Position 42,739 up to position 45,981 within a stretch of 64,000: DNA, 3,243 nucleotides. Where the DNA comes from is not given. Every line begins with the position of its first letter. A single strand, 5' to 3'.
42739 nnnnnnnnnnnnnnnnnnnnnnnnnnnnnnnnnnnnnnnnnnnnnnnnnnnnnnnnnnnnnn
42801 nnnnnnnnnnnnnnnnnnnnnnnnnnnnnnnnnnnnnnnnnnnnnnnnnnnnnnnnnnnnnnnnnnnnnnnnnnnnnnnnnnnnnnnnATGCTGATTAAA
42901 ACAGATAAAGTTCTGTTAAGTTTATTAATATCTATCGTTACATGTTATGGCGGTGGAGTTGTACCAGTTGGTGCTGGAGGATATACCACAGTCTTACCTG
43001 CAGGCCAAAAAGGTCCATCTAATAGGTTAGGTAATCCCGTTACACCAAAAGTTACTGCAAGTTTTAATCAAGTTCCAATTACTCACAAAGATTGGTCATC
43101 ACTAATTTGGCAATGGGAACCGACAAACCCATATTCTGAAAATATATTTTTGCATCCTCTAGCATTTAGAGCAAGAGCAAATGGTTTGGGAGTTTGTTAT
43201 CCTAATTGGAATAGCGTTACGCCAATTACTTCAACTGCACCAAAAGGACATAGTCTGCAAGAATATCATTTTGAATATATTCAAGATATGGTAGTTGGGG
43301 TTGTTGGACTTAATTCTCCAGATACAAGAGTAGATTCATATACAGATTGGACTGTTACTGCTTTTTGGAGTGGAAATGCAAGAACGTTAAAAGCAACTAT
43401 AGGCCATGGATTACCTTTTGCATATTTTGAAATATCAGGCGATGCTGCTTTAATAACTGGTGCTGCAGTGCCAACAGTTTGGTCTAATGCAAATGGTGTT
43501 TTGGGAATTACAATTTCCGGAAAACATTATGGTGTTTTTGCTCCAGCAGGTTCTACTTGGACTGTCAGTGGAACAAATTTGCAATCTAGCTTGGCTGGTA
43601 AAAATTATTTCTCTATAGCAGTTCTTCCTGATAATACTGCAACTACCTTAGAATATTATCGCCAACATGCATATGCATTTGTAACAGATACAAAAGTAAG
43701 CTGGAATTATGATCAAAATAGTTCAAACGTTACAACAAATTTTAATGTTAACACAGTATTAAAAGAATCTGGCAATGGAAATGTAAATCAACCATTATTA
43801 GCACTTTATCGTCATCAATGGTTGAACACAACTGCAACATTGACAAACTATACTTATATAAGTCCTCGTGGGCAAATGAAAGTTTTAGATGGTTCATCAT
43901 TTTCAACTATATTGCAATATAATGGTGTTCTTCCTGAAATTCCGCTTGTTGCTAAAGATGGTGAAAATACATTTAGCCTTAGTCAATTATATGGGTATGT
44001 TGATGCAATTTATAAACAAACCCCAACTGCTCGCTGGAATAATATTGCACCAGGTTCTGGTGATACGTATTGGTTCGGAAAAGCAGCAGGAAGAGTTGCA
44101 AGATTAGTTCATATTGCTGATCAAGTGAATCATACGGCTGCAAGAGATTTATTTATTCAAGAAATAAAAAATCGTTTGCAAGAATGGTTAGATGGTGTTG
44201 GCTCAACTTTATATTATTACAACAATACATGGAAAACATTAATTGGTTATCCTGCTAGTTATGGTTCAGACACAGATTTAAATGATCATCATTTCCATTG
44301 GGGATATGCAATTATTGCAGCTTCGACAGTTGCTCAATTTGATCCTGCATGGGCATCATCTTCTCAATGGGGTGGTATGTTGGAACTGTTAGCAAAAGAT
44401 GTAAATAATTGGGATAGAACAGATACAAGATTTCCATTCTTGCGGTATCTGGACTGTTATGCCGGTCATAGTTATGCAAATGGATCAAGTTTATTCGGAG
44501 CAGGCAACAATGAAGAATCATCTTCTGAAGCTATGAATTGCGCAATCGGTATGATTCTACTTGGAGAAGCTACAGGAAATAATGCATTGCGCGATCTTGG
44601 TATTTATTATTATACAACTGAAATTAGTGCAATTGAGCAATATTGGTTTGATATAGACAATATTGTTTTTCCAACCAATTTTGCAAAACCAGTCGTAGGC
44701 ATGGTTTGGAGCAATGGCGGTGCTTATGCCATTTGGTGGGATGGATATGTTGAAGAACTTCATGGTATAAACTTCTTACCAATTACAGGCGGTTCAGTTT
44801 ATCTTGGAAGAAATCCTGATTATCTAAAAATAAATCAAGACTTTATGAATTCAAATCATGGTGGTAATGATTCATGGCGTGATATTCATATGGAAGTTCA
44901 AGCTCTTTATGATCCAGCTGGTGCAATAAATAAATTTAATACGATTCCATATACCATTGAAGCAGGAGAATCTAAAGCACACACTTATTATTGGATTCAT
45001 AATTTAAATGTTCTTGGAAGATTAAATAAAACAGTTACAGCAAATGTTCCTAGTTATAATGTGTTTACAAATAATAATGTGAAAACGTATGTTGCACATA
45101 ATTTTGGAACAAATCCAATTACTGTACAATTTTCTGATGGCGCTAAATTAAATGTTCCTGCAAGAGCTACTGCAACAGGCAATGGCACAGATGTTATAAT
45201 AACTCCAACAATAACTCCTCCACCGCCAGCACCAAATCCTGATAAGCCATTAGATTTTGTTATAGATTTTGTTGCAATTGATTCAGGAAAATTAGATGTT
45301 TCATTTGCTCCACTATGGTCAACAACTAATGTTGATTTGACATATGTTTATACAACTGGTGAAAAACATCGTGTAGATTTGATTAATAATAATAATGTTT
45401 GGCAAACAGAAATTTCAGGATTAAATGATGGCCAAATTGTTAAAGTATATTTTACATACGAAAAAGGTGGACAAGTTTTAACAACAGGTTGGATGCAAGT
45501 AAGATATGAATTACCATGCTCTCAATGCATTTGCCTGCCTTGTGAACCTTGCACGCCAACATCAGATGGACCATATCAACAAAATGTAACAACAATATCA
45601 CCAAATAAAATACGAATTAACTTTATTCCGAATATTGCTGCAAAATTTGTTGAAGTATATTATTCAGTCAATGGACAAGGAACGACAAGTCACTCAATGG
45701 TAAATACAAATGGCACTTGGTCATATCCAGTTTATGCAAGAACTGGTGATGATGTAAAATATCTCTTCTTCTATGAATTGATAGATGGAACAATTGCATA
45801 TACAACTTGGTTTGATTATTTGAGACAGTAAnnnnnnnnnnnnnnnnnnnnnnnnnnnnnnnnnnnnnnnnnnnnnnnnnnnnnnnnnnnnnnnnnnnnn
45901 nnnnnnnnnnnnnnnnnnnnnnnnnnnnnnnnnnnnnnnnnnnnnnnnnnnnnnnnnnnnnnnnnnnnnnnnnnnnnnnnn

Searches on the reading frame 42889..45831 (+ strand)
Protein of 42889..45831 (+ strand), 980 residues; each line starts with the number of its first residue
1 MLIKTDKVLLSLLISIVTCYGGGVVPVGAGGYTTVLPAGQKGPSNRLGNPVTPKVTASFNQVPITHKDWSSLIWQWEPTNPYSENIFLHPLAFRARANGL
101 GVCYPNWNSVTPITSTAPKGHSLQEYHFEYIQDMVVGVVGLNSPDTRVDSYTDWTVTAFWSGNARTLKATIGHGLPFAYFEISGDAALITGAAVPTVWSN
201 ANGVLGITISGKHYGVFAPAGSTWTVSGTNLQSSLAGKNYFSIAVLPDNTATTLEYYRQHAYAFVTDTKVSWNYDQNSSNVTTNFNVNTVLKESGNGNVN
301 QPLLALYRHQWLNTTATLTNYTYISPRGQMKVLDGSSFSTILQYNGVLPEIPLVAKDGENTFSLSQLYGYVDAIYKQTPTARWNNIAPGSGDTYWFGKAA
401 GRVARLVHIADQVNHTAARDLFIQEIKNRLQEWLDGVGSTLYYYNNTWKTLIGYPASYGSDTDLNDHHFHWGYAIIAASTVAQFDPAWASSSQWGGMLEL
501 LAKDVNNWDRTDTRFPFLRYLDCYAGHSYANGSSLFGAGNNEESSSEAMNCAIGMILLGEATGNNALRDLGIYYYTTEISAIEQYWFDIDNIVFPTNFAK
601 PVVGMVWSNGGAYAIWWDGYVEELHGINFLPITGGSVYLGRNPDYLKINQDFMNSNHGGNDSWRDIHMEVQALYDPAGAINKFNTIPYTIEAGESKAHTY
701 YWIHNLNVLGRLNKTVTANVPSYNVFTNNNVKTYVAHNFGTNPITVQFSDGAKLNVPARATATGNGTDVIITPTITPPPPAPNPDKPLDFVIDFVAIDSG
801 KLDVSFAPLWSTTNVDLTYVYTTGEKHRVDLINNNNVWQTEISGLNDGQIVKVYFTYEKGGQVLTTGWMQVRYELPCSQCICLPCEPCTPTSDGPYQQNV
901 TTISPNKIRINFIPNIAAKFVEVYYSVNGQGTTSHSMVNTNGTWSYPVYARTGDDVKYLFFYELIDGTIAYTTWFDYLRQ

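Call 24: search_protein_families(library=pfam, proteins=[window:42889-45831:+], max_evalue=0.001)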
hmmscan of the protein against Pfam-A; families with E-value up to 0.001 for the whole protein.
window:42889-45831:+ (980 aa): 2 families
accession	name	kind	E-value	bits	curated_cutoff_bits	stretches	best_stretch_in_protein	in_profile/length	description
PF17652.7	Glyco_hydro81C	-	3.5e-53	181.5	25.6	1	392-696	30-345/349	Glycosyl hydrolase family 81 C-terminal domain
PF22184.2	CBM_56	-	3.7e-24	85.2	27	2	898-973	1-75/75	Carbohydrate binding module family 56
